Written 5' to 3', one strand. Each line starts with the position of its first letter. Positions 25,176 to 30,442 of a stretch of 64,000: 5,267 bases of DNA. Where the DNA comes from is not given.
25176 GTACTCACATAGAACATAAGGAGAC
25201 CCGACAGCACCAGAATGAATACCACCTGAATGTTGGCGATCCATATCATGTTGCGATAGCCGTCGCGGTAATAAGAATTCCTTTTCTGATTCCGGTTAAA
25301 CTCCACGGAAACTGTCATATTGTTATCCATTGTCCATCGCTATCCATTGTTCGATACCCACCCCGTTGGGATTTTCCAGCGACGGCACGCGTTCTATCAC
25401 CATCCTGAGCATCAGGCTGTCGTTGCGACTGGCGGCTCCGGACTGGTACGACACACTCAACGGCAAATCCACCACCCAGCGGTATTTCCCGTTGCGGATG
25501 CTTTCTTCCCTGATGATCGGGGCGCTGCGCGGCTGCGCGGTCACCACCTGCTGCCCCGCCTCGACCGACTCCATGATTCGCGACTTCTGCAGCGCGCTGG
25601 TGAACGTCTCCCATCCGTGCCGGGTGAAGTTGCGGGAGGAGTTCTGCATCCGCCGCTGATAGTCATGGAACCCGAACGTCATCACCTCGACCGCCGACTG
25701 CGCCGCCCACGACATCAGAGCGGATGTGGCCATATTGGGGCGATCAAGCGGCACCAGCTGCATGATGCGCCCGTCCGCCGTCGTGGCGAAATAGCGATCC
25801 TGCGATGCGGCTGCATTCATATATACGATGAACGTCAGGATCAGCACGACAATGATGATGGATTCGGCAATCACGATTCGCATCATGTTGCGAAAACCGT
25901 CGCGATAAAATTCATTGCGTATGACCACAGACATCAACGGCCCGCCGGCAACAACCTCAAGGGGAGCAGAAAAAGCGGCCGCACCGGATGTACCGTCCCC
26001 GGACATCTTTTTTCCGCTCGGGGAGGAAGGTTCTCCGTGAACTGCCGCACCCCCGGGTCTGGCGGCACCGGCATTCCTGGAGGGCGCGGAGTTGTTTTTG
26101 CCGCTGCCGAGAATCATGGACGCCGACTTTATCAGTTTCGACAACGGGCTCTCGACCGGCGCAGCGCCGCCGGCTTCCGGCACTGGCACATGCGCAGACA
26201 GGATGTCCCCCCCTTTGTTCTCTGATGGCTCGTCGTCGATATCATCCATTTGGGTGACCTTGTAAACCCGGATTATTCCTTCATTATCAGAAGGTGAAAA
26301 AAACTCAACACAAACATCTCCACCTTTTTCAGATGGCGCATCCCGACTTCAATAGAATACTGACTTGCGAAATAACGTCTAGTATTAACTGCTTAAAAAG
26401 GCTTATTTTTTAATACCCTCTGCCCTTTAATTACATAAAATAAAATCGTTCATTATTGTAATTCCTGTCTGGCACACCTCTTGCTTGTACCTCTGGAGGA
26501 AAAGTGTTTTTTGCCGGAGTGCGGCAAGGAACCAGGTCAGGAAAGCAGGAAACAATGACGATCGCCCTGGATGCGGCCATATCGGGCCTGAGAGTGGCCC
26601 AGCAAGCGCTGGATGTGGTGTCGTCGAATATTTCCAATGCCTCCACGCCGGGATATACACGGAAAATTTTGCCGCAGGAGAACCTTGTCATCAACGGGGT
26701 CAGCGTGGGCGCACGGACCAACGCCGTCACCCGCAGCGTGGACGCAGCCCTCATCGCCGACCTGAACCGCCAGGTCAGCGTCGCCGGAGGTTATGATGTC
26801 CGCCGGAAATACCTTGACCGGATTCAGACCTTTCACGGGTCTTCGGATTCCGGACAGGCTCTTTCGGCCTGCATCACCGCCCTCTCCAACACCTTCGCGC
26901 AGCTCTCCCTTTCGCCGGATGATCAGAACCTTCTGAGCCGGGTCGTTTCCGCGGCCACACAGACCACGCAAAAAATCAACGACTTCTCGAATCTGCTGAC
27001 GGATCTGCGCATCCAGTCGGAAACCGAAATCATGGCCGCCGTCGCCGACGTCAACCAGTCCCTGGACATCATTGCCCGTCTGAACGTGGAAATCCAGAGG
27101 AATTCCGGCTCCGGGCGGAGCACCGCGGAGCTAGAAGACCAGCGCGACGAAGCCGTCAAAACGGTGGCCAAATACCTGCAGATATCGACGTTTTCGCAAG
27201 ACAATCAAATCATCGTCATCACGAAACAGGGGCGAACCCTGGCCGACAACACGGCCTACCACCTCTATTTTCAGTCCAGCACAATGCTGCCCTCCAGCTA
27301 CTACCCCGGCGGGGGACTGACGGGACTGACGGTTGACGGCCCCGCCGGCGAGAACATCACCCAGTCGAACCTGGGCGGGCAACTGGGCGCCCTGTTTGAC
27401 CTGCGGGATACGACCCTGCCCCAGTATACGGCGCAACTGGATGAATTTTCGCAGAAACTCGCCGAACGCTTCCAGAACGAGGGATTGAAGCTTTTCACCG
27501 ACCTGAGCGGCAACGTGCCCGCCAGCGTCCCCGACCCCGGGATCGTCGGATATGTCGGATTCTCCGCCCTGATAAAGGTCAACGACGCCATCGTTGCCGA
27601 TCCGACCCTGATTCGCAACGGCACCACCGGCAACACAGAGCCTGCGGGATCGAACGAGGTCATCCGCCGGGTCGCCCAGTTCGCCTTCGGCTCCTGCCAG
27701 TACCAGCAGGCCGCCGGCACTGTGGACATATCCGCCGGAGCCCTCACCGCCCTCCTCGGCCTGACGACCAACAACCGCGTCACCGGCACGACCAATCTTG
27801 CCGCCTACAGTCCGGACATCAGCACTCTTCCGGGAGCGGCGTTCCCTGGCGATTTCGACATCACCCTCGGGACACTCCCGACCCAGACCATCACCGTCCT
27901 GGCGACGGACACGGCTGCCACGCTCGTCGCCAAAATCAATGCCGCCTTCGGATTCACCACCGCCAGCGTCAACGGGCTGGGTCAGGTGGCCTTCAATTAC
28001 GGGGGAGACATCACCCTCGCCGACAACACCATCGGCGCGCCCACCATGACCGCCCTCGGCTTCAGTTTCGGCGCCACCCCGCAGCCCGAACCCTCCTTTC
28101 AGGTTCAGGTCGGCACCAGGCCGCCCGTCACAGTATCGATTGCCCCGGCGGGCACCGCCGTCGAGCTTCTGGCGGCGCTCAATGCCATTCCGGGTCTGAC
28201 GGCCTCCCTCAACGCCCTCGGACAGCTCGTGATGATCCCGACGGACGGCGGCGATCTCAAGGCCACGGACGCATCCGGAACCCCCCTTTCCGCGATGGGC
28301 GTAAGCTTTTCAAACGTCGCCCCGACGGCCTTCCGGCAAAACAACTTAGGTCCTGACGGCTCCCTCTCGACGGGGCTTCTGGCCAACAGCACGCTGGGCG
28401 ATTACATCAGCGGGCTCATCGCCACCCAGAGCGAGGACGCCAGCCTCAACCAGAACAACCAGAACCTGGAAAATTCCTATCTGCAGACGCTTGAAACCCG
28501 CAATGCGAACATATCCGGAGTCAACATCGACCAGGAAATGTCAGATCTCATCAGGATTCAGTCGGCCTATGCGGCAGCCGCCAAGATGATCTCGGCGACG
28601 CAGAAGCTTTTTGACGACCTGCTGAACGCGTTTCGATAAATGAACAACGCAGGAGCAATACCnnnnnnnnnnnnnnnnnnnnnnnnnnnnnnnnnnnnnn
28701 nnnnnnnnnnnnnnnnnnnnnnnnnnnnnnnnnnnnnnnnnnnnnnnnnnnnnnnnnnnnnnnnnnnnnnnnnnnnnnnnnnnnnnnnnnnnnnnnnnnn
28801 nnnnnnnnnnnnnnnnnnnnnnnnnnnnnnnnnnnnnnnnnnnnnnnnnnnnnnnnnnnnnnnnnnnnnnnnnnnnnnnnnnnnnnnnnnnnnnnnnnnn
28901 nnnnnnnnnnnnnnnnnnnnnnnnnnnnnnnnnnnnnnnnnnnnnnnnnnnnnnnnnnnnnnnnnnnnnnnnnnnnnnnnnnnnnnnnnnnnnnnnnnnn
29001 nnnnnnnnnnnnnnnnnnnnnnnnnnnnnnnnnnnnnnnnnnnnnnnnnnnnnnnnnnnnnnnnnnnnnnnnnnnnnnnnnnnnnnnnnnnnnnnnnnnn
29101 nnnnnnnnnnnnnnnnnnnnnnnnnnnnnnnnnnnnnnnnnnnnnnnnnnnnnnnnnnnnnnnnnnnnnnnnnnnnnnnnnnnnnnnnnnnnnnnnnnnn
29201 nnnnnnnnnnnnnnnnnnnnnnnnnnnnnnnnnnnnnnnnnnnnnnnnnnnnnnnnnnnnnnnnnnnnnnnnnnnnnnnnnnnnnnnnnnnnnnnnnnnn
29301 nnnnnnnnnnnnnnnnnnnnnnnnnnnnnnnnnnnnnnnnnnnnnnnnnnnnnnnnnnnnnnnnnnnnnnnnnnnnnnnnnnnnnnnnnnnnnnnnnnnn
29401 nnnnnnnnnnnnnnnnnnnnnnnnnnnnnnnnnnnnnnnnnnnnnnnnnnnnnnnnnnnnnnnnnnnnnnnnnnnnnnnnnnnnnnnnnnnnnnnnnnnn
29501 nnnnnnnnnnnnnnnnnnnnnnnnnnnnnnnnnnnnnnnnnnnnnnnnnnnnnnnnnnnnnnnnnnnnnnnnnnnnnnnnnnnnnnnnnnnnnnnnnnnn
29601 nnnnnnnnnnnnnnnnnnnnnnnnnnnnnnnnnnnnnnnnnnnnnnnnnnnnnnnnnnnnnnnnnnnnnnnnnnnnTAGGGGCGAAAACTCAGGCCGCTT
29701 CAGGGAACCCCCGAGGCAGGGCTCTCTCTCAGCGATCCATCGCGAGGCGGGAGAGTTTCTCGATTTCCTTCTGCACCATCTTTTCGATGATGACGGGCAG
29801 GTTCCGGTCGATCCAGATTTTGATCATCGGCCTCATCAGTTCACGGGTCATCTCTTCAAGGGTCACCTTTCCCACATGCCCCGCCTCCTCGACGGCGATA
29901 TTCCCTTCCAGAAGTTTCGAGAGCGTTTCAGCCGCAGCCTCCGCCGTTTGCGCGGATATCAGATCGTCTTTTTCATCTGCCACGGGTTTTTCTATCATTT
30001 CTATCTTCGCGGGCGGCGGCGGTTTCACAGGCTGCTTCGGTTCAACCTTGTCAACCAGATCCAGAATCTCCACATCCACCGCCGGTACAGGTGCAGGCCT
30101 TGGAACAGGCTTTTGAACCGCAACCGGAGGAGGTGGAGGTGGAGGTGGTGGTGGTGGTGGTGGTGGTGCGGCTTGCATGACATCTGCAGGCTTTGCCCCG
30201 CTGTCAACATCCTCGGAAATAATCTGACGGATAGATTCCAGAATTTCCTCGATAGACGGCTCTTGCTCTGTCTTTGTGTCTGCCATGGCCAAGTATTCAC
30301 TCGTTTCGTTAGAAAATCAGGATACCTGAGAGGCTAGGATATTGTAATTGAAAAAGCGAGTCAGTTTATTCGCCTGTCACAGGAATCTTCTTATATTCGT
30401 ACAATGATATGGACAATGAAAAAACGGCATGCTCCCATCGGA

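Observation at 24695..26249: Tandem full-length DotI/IcmL paralogues, the first with a ~100-aa disordered N-terminal extension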

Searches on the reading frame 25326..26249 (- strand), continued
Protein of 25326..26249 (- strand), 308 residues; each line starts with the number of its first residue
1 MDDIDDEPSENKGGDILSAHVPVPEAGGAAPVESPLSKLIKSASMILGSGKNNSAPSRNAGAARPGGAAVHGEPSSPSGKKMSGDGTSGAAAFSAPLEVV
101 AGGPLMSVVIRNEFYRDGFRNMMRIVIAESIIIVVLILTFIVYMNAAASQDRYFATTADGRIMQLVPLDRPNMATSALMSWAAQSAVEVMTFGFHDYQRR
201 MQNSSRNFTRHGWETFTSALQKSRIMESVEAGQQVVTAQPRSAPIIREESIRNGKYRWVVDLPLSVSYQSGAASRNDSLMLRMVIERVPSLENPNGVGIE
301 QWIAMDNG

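Call 61: fold_search(model_id=the predicted structure, library=pdb)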
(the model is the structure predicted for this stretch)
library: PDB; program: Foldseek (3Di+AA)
matches with E <= 10: 880; with E <= 0.001: 37
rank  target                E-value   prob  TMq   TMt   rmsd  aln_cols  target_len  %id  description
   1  3wz4_G                2.5e-14  1.00  0.43  0.93   1.1       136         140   36  Structure of the periplasmic domain of DotI (crystal form I) (released 2015-06-10)
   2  3wz4_D                2.8e-14  1.00  0.42  0.94   1.0       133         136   37  Structure of the periplasmic domain of DotI (crystal form I) (released 2015-06-10)
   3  3wz4_C                4.2e-14  1.00  0.43  0.93   1.3       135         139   36  Structure of the periplasmic domain of DotI (crystal form I) (released 2015-06-10)
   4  3wz4_A                4.5e-14  1.00  0.43  0.94   1.3       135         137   36  Structure of the periplasmic domain of DotI (crystal form I) (released 2015-06-10)
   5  3wz5_A                5.7e-14  1.00  0.42  0.95   1.0       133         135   37  Structure of the periplasmic domain of DotI (crystal form II) (released 2015-06-10)
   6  3wz5_C                6.7e-14  1.00  0.43  0.96   1.1       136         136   36  Structure of the periplasmic domain of DotI (crystal form II) (released 2015-06-10)
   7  3wz3                  2.4e-10  1.00  0.41  0.88   1.5       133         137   22  Structure of a periplasmic fragment of TraM (released 2015-06-10)
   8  5cnl_B                3.7e-09  1.00  0.41  0.87   1.9       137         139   17  Crystal structure of an IcmL-like type IV secretion system protein (lpg0120) from Legionella pneumophila subsp. pneumo (released 2015-08-05)
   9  5cnl_A                6.6e-09  1.00  0.40  0.84   2.5       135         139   18  Crystal structure of an IcmL-like type IV secretion system protein (lpg0120) from Legionella pneumophila subsp. pneumo (released 2015-08-05)
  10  8rtd_b                3.1e-05  1.00  0.33  0.47  16.9       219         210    9  Stalk-Arches-IMC structure from the fully-assembled R388 type IV secretion system determined by cryo-EM. (released 2024-06-19)
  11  8rtd_S                3.5e-05  1.00  0.34  0.44  16.0       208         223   12  Stalk-Arches-IMC structure from the fully-assembled R388 type IV secretion system determined by cryo-EM. (released 2024-06-19)
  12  4jf8                  9.9e-05  1.00  0.32  0.64   5.2       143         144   12  Crystal structure of a TrwG component of type IV secretion system protein from Bartonella birtlesii (released 2014-03-05)
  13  4nhf_A                1.1e-04  1.00  0.32  0.63   5.2       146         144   12  Crystal structure of the soluble domain of TrwG Type IV secretion machinery from Bartonella grahamii (released 2014-03-05)
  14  8rtd_Y                1.2e-04  1.00  0.28  0.42  13.3       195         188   10  Stalk-Arches-IMC structure from the fully-assembled R388 type IV secretion system determined by cryo-EM. (released 2024-06-19)
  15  5jbs_D                1.4e-04  1.00  0.30  0.61   5.7       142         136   10  Conformational changes during monomer-to-dimer transition of Brucella suis VirB8 (released 2017-03-01)
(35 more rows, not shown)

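Call 68: search_dna_similar(query=window:25326-26249:-, collection=plasmids, mode=protein, max_rows=25, max_evalue=0.001)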
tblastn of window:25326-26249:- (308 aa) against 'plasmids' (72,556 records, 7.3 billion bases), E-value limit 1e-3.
Records with a match: 283; places in all: 292; records where one place covers at least 80% of the query: 0.
Best place of each record, by identity: <60% 283.
By first word of the organism name: Serratia 58; Pseudomonas 56; Xanthomonas 20; Yersinia 12; Roseomonas 12; Acetobacter 11; Salmonella 8; Methylobacterium 6; Gluconobacter 6; Komagataeibacter 6; and 49 more.
By predicted mobility (MOB-suite, as given by PLSDB): non-mobilizable 127; conjugative 116; mobilizable 40.
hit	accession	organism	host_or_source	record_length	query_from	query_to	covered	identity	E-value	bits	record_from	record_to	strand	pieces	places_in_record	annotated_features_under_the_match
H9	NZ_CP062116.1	Aminobacter sp. SR38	bacterial pure culture,soil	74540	77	308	75%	32.9%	1e-29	125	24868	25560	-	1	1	type IVB secretion system apparatus protein IcmL/DotI | thioredoxin fold domain-containing protein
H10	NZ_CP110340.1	Brucella sp. JSBI001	pure culture,sediment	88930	103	308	67%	33.8%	1e-29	125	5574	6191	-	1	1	type IVB secretion system apparatus protein IcmL/DotI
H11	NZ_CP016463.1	Bosea sp. RAC05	Microbial isolate,Algal phycosphere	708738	74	304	75%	29.5%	7e-24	108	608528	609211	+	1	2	DotI/IcmL/TraM family protein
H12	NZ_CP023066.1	Sinorhizobium sp. CCBAU 05631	G.max,nodule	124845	103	308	67%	32.4%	1e-27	120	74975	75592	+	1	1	type IVB secretion system apparatus protein IcmL/DotI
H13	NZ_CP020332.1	Martelella mediterranea DSM 17316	-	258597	103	308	67%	31.9%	4e-24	109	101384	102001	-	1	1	type IVB secretion system apparatus protein IcmL/DotI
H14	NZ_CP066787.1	Martelella lutilitoris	single cell,cold seep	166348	103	308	67%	31.9%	5e-24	109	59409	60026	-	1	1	type IVB secretion system apparatus protein IcmL/DotI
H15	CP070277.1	Dysgonomonadaceae bacterium zrk40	single cell,cold seep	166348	103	308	67%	31.9%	5e-24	109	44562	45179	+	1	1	type IVB secretion system apparatus protein IcmL/DotI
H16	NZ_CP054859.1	Martelella sp. NC18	single cell,mine sediment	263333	103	308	67%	31.5%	2e-23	107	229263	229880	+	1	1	type IVB secretion system apparatus protein IcmL/DotI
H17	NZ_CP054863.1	Martelella sp. NC20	single cell,Soudan mine sediment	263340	103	308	67%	31.5%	2e-23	107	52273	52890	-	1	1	type IVB secretion system apparatus protein IcmL/DotI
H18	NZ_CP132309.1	Shinella sumterensis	Homo sapiens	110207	103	308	67%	31.4%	3e-25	112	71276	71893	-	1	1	type IVB secretion system apparatus protein IcmL/DotI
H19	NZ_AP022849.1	Bosea sp. ANAM02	Callyspongia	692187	109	304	64%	30.5%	6e-23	106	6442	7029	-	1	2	DotI/IcmL/TraM family protein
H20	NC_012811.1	Methylorubrum extorquens AM1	-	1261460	85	304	71%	27.0%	9e-24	108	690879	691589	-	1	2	none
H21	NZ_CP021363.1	Acidovorax carolinensis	-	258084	103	306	66%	28.4%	3e-21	101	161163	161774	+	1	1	DotI/IcmL/TraM family protein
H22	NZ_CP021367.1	Acidovorax carolinensis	-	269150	103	306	66%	28.4%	3e-21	101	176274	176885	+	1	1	DotI/IcmL/TraM family protein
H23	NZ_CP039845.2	Acetobacter pasteurianus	whole organism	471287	101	299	65%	28.9%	6e-17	89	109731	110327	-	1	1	DotI/IcmL/TraM family protein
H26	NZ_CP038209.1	Piscirickettsia salmonis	Salmo salar,ISOLATE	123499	100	287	61%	29.8%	2e-20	99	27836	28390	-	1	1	type IVB secretion system apparatus protein IcmL/DotI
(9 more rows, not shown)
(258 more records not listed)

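Call 69: get_annotated_region(hit=H10, flank=3000)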
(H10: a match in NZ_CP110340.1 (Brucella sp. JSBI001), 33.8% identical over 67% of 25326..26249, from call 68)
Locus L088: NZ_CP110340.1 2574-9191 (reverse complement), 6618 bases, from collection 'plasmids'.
description: Brucella sp. JSBI001 plasmid pJSBI001, complete sequence
organism: Brucella sp. JSBI001 (NCBI taxid 2886044)
taxonomy: Bacteria; Pseudomonadota; Alphaproteobacteria; Hyphomicrobiales; Brucellaceae; Brucella; Brucella sp. JSBI001
host: -; source: pure culture,sediment; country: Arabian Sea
typing (MOB-suite, as given by PLSDB): non-mobilizable
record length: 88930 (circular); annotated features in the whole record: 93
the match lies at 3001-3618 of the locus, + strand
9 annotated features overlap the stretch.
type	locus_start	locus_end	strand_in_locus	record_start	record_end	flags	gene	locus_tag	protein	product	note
CDS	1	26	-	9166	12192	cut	-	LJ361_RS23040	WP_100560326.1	hypothetical protein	-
CDS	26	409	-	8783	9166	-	-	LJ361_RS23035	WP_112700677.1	hypothetical protein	-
CDS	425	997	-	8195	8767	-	-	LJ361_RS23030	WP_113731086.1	hypothetical protein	-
CDS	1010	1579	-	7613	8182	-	-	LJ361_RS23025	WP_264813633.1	septum formation initiator family protein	-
CDS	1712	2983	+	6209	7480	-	-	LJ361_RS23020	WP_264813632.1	thioredoxin fold domain-containing protein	-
CDS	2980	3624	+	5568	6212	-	-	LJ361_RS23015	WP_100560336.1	type IVB secretion system apparatus protein IcmL/DotI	-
CDS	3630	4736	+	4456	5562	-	-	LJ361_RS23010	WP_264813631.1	DotH/IcmK family type IV secretion protein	-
CDS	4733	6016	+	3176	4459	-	-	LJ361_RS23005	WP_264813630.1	TrbI/VirB10 family protein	-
CDS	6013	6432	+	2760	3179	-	icmT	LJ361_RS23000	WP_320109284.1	IcmT/TraK family protein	-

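Call 70: get_annotated_region(hit=H26, flank=3000)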
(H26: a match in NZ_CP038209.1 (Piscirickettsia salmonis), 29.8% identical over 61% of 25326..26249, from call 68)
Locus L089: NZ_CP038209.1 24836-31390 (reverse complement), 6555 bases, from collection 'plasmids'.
description: Piscirickettsia salmonis strain EM-90 plasmid unnamed1, complete sequence
organism: Piscirickettsia salmonis (NCBI taxid 1238)
taxonomy: Bacteria; Pseudomonadota; Gammaproteobacteria; Thiotrichales; Piscirickettsiaceae; Piscirickettsia; Piscirickettsia salmonis
host: -; source: Salmo salar,ISOLATE; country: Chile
typing (MOB-suite, as given by PLSDB): non-mobilizable
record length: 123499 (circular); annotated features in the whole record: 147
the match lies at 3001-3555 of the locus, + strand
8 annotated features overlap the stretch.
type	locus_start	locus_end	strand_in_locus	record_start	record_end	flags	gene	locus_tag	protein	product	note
CDS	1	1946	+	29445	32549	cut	-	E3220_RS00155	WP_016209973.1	DotA/TraY family protein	-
CDS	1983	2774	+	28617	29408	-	-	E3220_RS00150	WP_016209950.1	hypothetical protein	-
CDS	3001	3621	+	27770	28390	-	-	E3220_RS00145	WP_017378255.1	type IVB secretion system apparatus protein IcmL/DotI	-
CDS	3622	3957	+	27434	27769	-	-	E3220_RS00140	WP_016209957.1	hypothetical protein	-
CDS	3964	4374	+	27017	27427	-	-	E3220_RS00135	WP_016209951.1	hypothetical protein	-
CDS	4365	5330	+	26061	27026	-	-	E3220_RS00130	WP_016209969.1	phosphatase PAP2 family protein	-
CDS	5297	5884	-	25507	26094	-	-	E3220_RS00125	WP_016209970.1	hypothetical protein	-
CDS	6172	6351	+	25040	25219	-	-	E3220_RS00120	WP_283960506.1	hypothetical protein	-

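Call 75: find_encoding_contigs(protein=P0003, flank=6000, max_places=2)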
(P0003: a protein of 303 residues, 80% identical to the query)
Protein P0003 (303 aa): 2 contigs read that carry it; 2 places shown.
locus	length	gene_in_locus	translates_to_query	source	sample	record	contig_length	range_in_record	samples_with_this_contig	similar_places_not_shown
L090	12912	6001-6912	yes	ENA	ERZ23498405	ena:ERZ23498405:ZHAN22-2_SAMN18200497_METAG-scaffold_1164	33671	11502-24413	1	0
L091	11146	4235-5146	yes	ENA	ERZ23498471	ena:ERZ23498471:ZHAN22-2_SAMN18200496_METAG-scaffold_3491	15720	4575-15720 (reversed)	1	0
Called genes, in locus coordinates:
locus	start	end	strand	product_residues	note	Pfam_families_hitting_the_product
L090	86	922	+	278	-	PF13717:Zn_ribbon_4, PF11906:DUF3426 (weak)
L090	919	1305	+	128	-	PF00072:Response_reg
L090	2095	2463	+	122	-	PF10691:DUF2497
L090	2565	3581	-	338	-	-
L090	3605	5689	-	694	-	PF00460:Flg_bb_rod, PF22638:FlgK_D1, PF07196:Flagellin_IN (faint), PF06429:Flg_bbr_C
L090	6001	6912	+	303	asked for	PF11393:T4BSS_DotI_IcmL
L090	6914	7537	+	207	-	PF11393:T4BSS_DotI_IcmL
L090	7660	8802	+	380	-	PF12293:T4BSS_DotH_IcmK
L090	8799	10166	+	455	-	PF03743:TrbI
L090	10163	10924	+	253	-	-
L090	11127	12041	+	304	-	-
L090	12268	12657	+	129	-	PF20535:DUF6750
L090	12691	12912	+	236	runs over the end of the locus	-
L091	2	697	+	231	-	?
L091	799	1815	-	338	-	-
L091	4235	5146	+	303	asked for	PF11393:T4BSS_DotI_IcmL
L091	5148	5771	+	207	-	PF11393:T4BSS_DotI_IcmL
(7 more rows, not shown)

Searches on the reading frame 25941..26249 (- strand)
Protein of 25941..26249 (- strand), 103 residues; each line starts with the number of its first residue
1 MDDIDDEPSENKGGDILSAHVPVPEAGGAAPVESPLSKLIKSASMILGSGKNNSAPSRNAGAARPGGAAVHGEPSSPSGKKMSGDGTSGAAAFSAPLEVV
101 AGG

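Call 66: search_protein_representatives(alignment_id=A3)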
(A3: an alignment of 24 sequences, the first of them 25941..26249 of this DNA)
Query: 24 sequences, 90 profile positions. Proteins with E-value up to 0.001 (for the whole library): 4; up to 1e-10: 1; up to 1e-30: 0. The best 4 are listed.
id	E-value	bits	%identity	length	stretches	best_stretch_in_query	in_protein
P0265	5.6e-12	62.4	-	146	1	1-80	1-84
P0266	6.8e-07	46.1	-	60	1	1-53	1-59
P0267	1.3e-06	45.2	-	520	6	20-63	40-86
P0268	1.9e-05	41.5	-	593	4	37-75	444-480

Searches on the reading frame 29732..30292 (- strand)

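Call 41: search_protein_families(library=pfam, proteins=[window:29732-30292:-], max_evalue=0.001)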
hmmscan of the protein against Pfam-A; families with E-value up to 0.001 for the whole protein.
window:29732-30292:- (187 aa): 1 family
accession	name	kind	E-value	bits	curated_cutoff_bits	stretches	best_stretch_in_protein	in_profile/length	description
PF10691.14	DUF2497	-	8.3e-20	71.5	27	1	109-182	1-75/75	Protein of unknown function (DUF2497)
